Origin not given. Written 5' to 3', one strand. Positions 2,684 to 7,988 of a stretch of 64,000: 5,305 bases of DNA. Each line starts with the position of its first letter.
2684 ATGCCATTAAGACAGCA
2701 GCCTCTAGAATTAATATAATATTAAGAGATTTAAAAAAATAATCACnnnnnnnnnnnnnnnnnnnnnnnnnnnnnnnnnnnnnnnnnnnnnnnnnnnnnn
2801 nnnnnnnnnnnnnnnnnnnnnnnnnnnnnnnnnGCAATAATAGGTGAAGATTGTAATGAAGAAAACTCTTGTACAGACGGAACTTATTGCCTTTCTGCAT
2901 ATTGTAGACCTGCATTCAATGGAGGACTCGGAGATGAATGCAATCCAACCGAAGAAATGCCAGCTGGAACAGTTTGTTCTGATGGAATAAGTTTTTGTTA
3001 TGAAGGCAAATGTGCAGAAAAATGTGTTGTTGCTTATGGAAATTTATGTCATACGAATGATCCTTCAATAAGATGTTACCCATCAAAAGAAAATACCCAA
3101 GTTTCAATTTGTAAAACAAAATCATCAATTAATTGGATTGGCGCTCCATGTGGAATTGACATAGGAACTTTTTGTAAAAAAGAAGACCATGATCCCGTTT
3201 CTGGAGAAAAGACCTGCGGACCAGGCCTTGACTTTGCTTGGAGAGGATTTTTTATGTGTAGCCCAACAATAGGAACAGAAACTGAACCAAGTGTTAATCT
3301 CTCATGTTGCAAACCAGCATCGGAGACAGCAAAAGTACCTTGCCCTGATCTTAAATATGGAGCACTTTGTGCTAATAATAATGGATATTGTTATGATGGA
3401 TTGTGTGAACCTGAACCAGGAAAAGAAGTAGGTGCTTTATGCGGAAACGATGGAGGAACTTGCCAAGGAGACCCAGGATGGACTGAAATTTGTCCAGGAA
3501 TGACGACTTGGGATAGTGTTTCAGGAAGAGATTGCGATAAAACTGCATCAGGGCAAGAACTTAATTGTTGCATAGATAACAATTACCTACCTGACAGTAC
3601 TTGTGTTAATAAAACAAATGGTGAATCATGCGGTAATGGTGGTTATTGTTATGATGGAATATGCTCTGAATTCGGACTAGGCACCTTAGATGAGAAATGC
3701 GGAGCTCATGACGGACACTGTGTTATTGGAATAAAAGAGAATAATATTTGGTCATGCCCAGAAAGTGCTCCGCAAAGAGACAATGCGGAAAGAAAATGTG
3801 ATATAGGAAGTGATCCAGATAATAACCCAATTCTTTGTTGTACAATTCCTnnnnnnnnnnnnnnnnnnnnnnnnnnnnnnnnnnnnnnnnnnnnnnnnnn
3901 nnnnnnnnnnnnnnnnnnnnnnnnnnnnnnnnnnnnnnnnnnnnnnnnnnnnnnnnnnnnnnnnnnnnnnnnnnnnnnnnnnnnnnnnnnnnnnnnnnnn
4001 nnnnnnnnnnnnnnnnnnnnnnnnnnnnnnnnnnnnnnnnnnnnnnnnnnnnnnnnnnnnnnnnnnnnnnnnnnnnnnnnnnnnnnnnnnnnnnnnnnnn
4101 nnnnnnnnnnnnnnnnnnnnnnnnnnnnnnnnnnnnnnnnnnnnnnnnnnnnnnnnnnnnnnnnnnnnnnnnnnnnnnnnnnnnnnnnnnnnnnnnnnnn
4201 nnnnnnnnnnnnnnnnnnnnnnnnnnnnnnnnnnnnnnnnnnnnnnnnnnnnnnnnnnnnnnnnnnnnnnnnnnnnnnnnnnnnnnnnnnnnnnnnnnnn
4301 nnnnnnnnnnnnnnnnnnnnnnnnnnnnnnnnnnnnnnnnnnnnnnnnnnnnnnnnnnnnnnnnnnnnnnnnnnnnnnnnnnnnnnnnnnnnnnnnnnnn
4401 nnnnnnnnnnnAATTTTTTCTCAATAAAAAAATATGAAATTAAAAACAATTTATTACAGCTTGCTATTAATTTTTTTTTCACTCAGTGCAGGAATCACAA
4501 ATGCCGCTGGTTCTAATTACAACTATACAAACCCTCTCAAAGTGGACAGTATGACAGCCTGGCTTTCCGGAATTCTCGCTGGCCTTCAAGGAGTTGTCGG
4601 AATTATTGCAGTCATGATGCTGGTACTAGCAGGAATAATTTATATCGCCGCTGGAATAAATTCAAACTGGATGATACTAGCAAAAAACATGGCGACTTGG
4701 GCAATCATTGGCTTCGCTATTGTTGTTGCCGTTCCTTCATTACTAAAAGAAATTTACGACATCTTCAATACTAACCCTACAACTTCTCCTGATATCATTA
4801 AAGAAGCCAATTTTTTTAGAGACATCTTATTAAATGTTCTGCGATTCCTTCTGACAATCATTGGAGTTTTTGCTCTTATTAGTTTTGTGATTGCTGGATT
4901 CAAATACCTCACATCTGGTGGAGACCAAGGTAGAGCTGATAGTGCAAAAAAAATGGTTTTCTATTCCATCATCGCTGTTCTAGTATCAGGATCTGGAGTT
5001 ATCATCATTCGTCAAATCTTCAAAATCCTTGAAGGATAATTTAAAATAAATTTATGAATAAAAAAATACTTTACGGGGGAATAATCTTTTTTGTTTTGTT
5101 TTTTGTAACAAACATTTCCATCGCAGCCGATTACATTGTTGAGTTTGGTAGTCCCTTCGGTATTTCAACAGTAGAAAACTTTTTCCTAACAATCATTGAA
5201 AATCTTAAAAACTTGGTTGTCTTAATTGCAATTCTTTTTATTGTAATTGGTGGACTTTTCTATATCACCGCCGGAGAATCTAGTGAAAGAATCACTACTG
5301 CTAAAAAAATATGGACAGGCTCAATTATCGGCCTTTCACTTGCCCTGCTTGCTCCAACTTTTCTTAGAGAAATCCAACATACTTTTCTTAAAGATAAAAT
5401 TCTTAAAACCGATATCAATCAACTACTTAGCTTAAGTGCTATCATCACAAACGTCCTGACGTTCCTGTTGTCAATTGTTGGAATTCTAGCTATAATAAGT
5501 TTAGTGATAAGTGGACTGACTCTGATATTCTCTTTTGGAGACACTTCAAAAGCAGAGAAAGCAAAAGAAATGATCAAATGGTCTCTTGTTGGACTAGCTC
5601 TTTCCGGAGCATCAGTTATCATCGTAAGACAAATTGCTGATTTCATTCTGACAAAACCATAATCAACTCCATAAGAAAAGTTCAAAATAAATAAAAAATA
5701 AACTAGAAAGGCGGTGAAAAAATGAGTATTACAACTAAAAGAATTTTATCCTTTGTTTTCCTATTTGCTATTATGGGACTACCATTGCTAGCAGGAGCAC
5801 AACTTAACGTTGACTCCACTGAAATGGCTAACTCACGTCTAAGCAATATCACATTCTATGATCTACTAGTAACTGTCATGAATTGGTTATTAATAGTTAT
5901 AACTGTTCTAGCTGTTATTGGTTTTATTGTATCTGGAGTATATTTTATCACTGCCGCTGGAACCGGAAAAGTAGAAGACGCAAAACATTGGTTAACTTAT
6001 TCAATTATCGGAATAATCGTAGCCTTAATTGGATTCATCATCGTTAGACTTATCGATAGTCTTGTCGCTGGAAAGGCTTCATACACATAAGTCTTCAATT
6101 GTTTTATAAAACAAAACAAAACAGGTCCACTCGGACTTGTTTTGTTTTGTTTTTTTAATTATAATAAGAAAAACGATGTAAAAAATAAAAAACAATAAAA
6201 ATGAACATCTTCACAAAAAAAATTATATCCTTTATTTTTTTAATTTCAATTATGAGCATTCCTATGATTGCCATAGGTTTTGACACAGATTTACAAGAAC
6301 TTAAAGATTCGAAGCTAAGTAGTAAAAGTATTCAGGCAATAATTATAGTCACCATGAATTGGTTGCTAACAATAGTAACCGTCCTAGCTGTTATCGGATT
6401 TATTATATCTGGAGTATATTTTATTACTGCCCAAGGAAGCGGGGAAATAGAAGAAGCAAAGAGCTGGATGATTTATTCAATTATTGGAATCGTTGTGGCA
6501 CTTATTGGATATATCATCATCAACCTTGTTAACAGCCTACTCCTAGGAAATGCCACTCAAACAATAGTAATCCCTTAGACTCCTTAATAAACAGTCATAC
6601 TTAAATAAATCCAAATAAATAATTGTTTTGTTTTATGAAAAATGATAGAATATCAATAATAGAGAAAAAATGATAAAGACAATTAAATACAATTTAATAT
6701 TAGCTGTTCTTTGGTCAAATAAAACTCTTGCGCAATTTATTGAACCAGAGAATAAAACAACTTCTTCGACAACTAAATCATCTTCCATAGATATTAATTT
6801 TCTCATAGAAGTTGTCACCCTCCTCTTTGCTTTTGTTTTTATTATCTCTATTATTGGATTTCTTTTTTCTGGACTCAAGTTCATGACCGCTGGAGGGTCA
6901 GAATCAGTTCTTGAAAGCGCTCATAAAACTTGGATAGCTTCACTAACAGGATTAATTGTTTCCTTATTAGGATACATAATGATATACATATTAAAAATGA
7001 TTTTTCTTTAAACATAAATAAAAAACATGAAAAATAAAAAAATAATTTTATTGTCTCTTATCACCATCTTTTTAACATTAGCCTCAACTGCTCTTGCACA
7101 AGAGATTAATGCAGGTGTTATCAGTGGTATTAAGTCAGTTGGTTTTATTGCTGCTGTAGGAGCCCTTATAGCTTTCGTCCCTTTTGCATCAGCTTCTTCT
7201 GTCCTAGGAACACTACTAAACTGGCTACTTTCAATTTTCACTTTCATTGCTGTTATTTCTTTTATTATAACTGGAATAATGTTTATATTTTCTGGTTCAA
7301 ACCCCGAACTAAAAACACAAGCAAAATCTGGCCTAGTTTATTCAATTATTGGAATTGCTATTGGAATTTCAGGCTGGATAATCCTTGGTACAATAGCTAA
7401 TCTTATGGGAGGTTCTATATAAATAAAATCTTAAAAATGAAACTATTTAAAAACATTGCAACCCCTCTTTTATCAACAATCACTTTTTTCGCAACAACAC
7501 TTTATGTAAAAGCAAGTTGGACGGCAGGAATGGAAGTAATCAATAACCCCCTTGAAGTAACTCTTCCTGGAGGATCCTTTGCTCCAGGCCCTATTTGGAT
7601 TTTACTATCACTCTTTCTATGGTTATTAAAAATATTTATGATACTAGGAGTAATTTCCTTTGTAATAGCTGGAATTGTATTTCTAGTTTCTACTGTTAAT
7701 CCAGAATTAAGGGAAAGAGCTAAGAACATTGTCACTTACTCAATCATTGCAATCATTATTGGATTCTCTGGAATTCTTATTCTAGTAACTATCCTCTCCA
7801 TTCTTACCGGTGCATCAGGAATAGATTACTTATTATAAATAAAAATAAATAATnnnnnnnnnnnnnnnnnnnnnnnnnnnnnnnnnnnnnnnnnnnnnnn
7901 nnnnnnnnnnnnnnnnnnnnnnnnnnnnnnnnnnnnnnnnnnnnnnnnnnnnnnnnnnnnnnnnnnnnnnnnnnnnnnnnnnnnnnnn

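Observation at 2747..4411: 'Decorated' pilins: Cys-rich extracellular modules fused to pilin hairpins (also 7854..8411)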

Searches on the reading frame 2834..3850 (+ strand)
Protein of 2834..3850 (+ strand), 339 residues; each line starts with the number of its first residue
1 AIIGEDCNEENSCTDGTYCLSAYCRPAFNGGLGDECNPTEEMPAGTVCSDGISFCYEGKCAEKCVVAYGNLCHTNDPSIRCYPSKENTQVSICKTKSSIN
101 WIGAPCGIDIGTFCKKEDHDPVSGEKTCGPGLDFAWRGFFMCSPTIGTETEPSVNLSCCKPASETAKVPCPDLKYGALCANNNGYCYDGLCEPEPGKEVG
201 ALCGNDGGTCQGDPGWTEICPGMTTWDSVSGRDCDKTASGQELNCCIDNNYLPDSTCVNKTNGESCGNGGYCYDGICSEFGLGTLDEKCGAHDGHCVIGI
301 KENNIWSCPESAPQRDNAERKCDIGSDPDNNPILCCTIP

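Call 50: search_solved_structures(query=window:2834-3850:+, max_evalue=10, show_alignments=2)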
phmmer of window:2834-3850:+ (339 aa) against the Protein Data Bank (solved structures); distinct sequences matched with E-value up to 10: 2.
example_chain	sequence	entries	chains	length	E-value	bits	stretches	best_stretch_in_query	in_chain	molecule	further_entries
1ml5_p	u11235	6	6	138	0.37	13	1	102-155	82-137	50S RIBOSOMAL PROTEIN L16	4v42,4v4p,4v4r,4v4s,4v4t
1ffk_F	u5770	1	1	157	0.47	12.6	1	102-155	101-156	RIBOSOMAL PROTEIN L10E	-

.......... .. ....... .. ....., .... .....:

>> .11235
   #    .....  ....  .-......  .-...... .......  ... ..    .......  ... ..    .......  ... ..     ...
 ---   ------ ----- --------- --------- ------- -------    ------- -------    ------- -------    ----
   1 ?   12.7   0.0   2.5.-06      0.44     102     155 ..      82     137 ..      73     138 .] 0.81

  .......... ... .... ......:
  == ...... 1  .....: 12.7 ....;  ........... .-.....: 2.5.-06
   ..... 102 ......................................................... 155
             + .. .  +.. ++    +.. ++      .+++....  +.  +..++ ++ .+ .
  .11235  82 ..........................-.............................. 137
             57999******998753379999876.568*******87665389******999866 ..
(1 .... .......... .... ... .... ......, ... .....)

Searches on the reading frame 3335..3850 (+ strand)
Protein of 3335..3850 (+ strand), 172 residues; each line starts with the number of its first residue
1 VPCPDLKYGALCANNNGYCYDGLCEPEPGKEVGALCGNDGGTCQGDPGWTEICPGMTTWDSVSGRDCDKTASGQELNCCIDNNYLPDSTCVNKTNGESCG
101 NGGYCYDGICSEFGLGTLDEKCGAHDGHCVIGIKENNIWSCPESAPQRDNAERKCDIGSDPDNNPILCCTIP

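Call 63: predict_structure(alignment_id=A7)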
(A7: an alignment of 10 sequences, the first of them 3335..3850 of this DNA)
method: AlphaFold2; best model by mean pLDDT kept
length: 172 residues; sequences in the alignment: 10
mean_pLDDT: 84.3   pTM: 0.73
mean pLDDT of the five models: 84.3, 83.7, 83.3, 83.0, 77.7
residues with pLDDT >= 90: 67; 70-90: 81; 50-70: 24; < 50: 0
segments of 3 or more residues with pLDDT < 50: none
pLDDT, mean of each block of 10 residues (from residue 1): 92 86 93 92 79 66 83 90 88 88 87 79 84 90 85 71 83 76
secondary structure, 60 per line:
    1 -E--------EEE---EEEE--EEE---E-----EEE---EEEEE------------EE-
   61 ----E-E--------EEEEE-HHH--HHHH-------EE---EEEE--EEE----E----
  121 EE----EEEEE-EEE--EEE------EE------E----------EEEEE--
elements in order: E11-13 E17-20 E23-25 E35-37 E41-45 E76-80 H87-90 E103-106 E109-111 E127-131 E133-135 E138-140 E166-170

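Call 70: fold_search(model_id=the predicted structure, library=pdb)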
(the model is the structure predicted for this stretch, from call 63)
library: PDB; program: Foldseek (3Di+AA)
matches with E <= 10: 52; with E <= 0.001: 0
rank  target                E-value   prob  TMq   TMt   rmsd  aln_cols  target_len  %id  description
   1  4c16_A                3.5e-01  0.02  0.12  0.09  17.6       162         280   15  E-selectin lectin, EGF-like and two SCR domains complexed with glycomimetic antagonist (released 2014-08-20)
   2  8epp_C                1.1e+00  0.01  0.13  0.05  14.7       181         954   17  Cryo-EM structure of SARS-CoV-2 Spike trimer S2D14 with two RBDs in the open conformation (released 2023-06-21)
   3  7wpd_C                1.7e+00  0.01  0.10  0.03  16.0       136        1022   13  SARS-CoV-2 Omicron Variant S Trimer complexed with one JMB2002 Fab (released 2022-03-16)
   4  8r5l                  2.0e+00  0.01  0.12  0.09  19.3       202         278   18  E-selectin complexed with glycomimetic ligand BW850 (released 2024-10-23)
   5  7t5o_B                2.0e+00  0.01  0.09  0.03  17.7       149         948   15  VFLIP Spike Trimer with GAR03 (released 2023-01-25)
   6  9a3y_B                2.1e+00  0.02  0.17  0.20  14.5       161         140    9  Predicted model of tissue transglutaminase 2 (TG2) in complex with plasma fibronectin type I modules 7, 8 and 9 (FNI7- (released 2024-02-02)
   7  7wbh_A                2.2e+00  0.01  0.10  0.03  20.6       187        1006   14  overall structure of hu33 and spike (released 2022-10-26)
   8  8wtj_A                2.4e+00  0.01  0.10  0.03  21.6       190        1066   14  XBB.1.5.70 spike protein in complex with ACE2 (released 2023-12-13)
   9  9kzz_A                2.9e+00  0.01  0.10  0.03  20.1       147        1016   17  Structure of SARS-CoV-2 EG.5.1 Variant Spike protein complexed with antibody XGi-171 (released 2025-12-10)
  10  5mlc_M                3.1e+00  0.01  0.10  0.11  10.6        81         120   15  Cryo-EM structure of the spinach chloroplast ribosome reveals the location of plastid-specific ribosomal proteins and  (released 2016-12-28)
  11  9a3z_B                3.5e+00  0.01  0.12  0.08  18.0       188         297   11  A predicted model of tissue transglutaminase 2 (TG2) in complex with plasma fibronectin's gelatin binding domain (FNI6 (released 2024-02-02)
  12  7kmz_A                3.5e+00  0.00  0.10  0.03  22.4       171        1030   12  Cryo-EM structure of double ACE2-bound SARS-CoV-2 trimer Spike at pH 7.4 (released 2020-12-09)
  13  7wbh_B                4.5e+00  0.00  0.10  0.04  18.2       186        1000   16  overall structure of hu33 and spike (released 2022-10-26)
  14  7lrt_A                4.5e+00  0.00  0.09  0.03  22.0       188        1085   14  Cryo-EM structure of SARS-CoV-2 spike in complex with neutralizing antibody A23-58.1 that targets the receptor-binding (released 2021-07-14)
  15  6rpt_B                4.8e+00  0.01  0.14  0.20  13.5       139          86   11  Structure of tick complement inhibitor CirpT1 complexed with macroglobubulin domain 4 of human complement C5 (released 2020-01-08)
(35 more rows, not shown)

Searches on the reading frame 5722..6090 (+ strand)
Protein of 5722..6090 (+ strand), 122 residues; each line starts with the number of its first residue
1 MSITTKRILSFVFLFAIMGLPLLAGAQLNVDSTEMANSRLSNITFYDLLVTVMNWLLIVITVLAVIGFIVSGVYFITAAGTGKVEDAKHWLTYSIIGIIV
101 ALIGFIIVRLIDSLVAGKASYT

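Call 3: search_protein_families(library=pfam, proteins=[window:5722-6090:+], max_evalue=1)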
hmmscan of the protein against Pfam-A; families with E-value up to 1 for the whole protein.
window:5722-6090:+ (122 aa): 4 families
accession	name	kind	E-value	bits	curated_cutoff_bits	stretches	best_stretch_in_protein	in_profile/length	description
PF18895.5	T4SS_pilin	-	4e-05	24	26.6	1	46-109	6-69/71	Type IV secretion system pilin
PF07331.16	TctB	-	0.0041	17.7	29.1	1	12-107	37-127/137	Tripartite tricarboxylate transporter TctB family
PF20394.4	DUF6688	-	0.16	12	26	1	9-70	38-100/248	DUF6688 N-terminal domain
PF20556.3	DUF6768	-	0.59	10.3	27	1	50-102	37-89/123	Family of unknown function (DUF6768)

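Call 4: search_protein_families(library=ncbifam, proteins=[window:5722-6090:+], max_evalue=1)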
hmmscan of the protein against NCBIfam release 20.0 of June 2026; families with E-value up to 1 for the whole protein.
window:5722-6090:+ (122 aa): 4 families
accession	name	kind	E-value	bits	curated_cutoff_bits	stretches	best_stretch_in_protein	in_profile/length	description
NF045849.1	ICE_MMCAP2_0565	equivalog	0.0028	17.3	40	1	51-111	15-76/80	Mbov_0395 family pilin-like conjugal transfer protein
NF046000.1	MAG1210_fam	subfamily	0.18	10.4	275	1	50-109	62-118/550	MAG1210 family protein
NF002593.0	PRK02251.1-2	equivalog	0.65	9.6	141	1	54-107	101-152/157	cell division protein CrgA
NF033891.1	surf_exc_IncI1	exception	0.73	9.2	100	1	8-66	11-68/210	plasmid IncI1-type surface exclusion protein ExcA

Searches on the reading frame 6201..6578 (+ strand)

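Call 3: search_protein_families(library=pfam, proteins=[window:6201-6578:+], max_evalue=1)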
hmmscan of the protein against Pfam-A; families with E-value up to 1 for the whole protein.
window:6201-6578:+ (125 aa): 5 families
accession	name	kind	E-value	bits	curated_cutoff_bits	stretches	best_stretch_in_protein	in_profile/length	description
PF18895.5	T4SS_pilin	-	1.2e-06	29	26.6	1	41-108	2-69/71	Type IV secretion system pilin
PF07331.16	TctB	-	9.4e-05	23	29.1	1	14-106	39-127/137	Tripartite tricarboxylate transporter TctB family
PF20303.3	YLATT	-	0.071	13.4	26.7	1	55-119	2-64/107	YEATS-Like-Associating Three TM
PF06781.17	CrgA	-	0.13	12.8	24.8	1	50-106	30-84/89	Cell division protein CrgA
PF10745.14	DUF2530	-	0.88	10.3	25.5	0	59-107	16-59/77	Protein of unknown function (DUF2530)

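Call 4: search_protein_families(library=ncbifam, proteins=[window:6201-6578:+], max_evalue=1)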
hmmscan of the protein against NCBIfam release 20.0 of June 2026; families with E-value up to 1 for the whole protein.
window:6201-6578:+ (125 aa): 5 families
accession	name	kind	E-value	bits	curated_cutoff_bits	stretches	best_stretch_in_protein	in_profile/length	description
NF045849.1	ICE_MMCAP2_0565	equivalog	1.5e-05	24.6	40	1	41-112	6-78/80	Mbov_0395 family pilin-like conjugal transfer protein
NF002593.0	PRK02251.1-2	equivalog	0.0033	17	141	1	52-106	100-152/157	cell division protein CrgA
NF045730.1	VlpC_Nterm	exception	0.087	13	160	1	2-27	4-30/87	variant surface lipoprotein VlpC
NF002597.0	PRK02251.2-3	equivalog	0.25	11.6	120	1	46-101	32-85/93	putative septation inhibitor protein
NF002669.0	PRK02391.1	equivalog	0.95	8.6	341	1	55-109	152-209/298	zinc metalloprotease HtpX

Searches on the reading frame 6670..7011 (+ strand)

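Call 3: search_protein_families(library=pfam, proteins=[window:6670-7011:+], max_evalue=1)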
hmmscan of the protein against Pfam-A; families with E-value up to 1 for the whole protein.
window:6670-7011:+ (113 aa): 3 families
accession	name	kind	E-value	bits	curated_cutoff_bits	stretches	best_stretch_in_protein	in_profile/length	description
PF07331.16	TctB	-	8.4e-05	23.2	29.1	1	14-104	39-127/137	Tripartite tricarboxylate transporter TctB family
PF18895.5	T4SS_pilin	-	0.23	12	26.6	1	47-100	11-63/71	Type IV secretion system pilin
PF08058.16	NPCC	-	0.84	10.1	33.9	0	2-62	22-86/134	Nuclear pore complex component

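Call 4: search_protein_families(library=ncbifam, proteins=[window:6670-7011:+], max_evalue=1)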
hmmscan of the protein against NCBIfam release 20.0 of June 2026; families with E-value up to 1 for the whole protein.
window:6670-7011:+ (113 aa): 1 family
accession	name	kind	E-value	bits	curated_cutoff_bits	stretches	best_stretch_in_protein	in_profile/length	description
NF046000.1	MAG1210_fam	subfamily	0.51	8.9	275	1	33-108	46-118/550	MAG1210 family protein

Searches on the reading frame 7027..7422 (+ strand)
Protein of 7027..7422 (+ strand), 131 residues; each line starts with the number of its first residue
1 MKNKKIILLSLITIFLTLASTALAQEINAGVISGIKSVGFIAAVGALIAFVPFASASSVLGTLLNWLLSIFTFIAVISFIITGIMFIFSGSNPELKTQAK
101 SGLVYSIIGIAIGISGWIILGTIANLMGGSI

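Call 3: search_protein_families(library=pfam, proteins=[window:7027-7422:+], max_evalue=1)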
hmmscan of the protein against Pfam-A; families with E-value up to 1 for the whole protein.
window:7027-7422:+ (131 aa): 4 families
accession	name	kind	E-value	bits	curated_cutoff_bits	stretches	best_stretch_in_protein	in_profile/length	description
PF18895.5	T4SS_pilin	-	8.1e-08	32.7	26.6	1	59-123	8-71/71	Type IV secretion system pilin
PF04956.18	TrbC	-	1.7e-05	25.4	27.9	1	40-114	16-89/98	TrbC/VIRB2 pilin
PF00802.24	Glycoprotein_G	-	0.1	12.4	27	1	64-91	30-57/263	Pneumovirus attachment glycoprotein G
PF01616.22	Orbi_NS3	-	0.3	11.1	27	1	37-100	84-152/179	Orbivirus NS3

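Call 4: search_protein_families(library=ncbifam, proteins=[window:7027-7422:+], max_evalue=1)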
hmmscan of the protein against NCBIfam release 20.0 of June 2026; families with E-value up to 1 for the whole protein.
window:7027-7422:+ (131 aa): 2 families
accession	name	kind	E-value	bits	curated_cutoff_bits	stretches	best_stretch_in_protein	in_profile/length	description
NF045849.1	ICE_MMCAP2_0565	equivalog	3.2e-05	23.5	40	1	57-125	10-78/80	Mbov_0395 family pilin-like conjugal transfer protein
NF007091.2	PRK09545.1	equivalog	0.38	9.9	268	1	15-44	11-40/318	zinc ABC transporter substrate-binding protein ZnuA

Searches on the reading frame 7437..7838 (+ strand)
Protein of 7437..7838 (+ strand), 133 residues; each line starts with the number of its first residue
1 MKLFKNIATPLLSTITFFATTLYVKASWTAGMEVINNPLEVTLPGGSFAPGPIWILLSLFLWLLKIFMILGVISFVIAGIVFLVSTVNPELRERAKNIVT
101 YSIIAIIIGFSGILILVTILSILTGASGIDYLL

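Call 3: search_protein_families(library=pfam, proteins=[window:7437-7838:+], max_evalue=1)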
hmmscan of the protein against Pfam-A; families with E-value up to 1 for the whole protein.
window:7437-7838:+ (133 aa): 5 families
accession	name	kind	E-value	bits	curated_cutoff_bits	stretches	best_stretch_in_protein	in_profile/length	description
PF18895.5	T4SS_pilin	-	1.3e-05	25.6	26.6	1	56-117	9-68/71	Type IV secretion system pilin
PF02322.20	Cyt_bd_oxida_II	-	0.0028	17.5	35.6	1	24-120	132-212/302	Cytochrome bd terminal oxidase subunit II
PF09685.15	DUF4870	-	0.11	12.9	25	1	58-123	5-72/107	Domain of unknown function (DUF4870)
PF00822.25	PMP22_Claudin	-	0.36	11.2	26.7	1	65-127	70-119/161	PMP-22/EMP/MP20/Claudin family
PF04241.20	DUF423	-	0.37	11.5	25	0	78-120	32-73/86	Protein of unknown function (DUF423)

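Call 4: search_protein_families(library=ncbifam, proteins=[window:7437-7838:+], max_evalue=1)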
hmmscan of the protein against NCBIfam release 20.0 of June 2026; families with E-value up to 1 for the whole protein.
window:7437-7838:+ (133 aa): 4 families
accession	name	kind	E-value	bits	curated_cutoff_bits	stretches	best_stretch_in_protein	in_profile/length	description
TIGR00341.1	TIGR00341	hypoth_equivalog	0.015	14.7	94.75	1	67-125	179-236/325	TIGR00341 family protein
NF040945.1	CCC_membrane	equivalog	0.022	15.1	65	1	66-125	22-83/99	CCC motif membrane protein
TIGR00271.1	TIGR00271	domain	0.025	14.3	146.5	1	62-118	65-119/175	uncharacterized hydrophobic domain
NF045849.1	ICE_MMCAP2_0565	equivalog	0.099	12.3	40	1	60-122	17-79/80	Mbov_0395 family pilin-like conjugal transfer protein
